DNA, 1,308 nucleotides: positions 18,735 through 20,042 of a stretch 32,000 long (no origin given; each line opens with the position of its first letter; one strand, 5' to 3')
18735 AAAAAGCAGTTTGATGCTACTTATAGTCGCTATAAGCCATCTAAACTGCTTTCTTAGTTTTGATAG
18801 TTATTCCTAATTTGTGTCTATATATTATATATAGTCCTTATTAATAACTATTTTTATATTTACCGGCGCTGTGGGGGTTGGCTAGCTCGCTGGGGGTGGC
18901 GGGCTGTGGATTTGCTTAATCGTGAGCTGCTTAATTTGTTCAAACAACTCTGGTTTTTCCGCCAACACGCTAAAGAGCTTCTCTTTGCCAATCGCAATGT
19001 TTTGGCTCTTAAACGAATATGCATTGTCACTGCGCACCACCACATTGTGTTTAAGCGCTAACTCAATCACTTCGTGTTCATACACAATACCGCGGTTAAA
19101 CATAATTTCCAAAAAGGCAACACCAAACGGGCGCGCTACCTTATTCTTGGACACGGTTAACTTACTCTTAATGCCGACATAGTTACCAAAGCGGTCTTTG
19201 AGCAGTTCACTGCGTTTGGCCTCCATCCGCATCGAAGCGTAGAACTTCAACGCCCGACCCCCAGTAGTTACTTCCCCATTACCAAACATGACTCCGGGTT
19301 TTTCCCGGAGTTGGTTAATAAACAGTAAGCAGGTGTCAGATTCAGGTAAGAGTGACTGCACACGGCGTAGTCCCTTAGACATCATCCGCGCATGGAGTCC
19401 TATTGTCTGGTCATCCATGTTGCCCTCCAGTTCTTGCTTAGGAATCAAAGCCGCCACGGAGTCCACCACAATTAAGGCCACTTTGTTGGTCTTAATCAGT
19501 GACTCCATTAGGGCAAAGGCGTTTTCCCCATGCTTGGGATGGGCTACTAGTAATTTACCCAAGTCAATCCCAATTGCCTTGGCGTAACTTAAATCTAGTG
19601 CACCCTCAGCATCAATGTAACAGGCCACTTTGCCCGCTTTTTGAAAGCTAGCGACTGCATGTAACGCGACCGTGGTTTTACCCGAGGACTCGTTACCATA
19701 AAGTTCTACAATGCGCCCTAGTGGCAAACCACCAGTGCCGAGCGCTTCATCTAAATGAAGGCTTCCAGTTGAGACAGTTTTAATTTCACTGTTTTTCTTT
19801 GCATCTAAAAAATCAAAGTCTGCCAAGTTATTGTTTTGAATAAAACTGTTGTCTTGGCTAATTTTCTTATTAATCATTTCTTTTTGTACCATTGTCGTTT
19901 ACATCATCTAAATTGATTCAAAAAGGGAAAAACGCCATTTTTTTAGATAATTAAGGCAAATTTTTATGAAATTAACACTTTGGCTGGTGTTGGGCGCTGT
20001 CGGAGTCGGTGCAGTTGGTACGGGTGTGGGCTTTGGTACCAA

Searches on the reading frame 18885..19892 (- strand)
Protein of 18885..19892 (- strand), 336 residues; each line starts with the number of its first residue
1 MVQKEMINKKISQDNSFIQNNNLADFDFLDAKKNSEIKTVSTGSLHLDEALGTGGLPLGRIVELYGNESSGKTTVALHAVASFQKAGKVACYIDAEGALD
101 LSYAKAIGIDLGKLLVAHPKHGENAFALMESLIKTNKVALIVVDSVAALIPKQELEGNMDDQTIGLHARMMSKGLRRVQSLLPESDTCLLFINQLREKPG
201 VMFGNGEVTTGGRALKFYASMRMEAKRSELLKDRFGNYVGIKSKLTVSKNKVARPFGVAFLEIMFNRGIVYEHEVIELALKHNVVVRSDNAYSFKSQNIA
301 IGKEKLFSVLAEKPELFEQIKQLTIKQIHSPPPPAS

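Call 53: find_related_loci(query=window:18885-19892:-, collection=genome_contigs, flank=10000)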
Query seq(336 aa) (336 aa) in genome_contigs; peptide patterns used: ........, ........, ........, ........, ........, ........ (x = any residue, [..] = any of these).
239 stretches matched a pattern; 134 encode a relative of the query (tblastn E <= 1e-3); the best 80 are kept; 80 distinct loci.
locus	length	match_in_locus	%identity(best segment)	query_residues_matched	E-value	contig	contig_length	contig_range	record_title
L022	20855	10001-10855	49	37-321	1e-90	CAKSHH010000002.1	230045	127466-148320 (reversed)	MAG: uncultured Eubacteriales bacterium isolate REFINED_METABAT215_TOP10_CONTIGS_1500_ASSEMBLY_K77_MERGED__Hadza_MoBio_h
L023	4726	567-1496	46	29-334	7e-90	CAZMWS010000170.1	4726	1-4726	MAG TPA_asm: uncultured Lentisphaeraceae bacterium isolate binchicken_co323_347 genome assembly, contig: NODE_21177_leng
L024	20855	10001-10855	49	37-321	8e-90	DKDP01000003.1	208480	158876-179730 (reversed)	MAG TPA_asm: Ruminococcaceae bacterium UBA6845 UBA6845_contig_43, whole genome shotgun sequence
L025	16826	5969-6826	49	37-322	8e-90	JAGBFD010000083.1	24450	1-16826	MAG: Clostridia bacterium isolate RGIG9062 Water_deer_Rectum.Co__c667477, whole genome shotgun sequence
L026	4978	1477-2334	49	37-322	9e-90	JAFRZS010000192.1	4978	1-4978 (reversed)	MAG: Clostridia bacterium isolate RGIG2945 Goat_Rectum-1__c533174, whole genome shotgun sequence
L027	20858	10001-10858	48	37-322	4e-89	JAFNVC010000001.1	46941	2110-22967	MAG: Clostridia bacterium isolate RGIG150 Dairy_cattle_Cecum-2__c16288, whole genome shotgun sequence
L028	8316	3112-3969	48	37-322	2e-89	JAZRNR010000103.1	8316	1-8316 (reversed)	MAG: Acutalibacteraceae bacterium isolate T1900045407_YK20190097.MAGScoT_cleanbin_000017 SGB_6994_k141_1578542, whole ge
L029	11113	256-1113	48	37-322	3e-89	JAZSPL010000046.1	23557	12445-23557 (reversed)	MAG: Acutalibacteraceae bacterium isolate T1900044546_TS20190012.MAGScoT_cleanbin_000012 SGB_142_k141_2545354, whole gen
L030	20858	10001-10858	48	37-322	3e-89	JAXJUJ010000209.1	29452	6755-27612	MAG: Acutalibacteraceae bacterium isolate DOME_MAG_5005 5005_C0320_k141_133813, whole genome shotgun sequence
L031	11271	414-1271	48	37-322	2e-89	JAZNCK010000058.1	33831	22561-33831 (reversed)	MAG: Acutalibacteraceae bacterium isolate T1900044732_TS20190198.MAGScoT_cleanbin_000061 SGB_2016_k141_78453, whole geno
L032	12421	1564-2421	48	37-322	2e-89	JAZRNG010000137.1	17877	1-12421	MAG: Acutalibacteraceae bacterium isolate T1900045411_YK20190101.MAGScoT_cleanbin_000042 SGB_7012_k141_2038070, whole ge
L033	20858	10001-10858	48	37-322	7e-89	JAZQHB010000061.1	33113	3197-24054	MAG: Acutalibacteraceae bacterium isolate T1900044629_TS20190095.MAGScoT_cleanbin_000012 SGB_997_k141_1751144, whole gen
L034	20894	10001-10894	47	30-328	5e-89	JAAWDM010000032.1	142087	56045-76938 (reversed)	MAG: Bacillota bacterium isolate ABMPRH_132_0 k141_778942, whole genome shotgun sequence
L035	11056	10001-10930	46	29-334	7e-89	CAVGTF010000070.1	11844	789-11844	Anaerovoracaceae bacterium isolate H07613-L1_cleanbin_000022 genome assembly, contig: Spades_H07613-L1_contig_2261, whol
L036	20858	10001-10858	48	37-322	6e-89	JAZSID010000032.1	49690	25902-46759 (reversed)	MAG: Acutalibacteraceae bacterium isolate T1900044573_TS20190039.MAGScoT_cleanbin_000036 SGB_457_k141_746473, whole geno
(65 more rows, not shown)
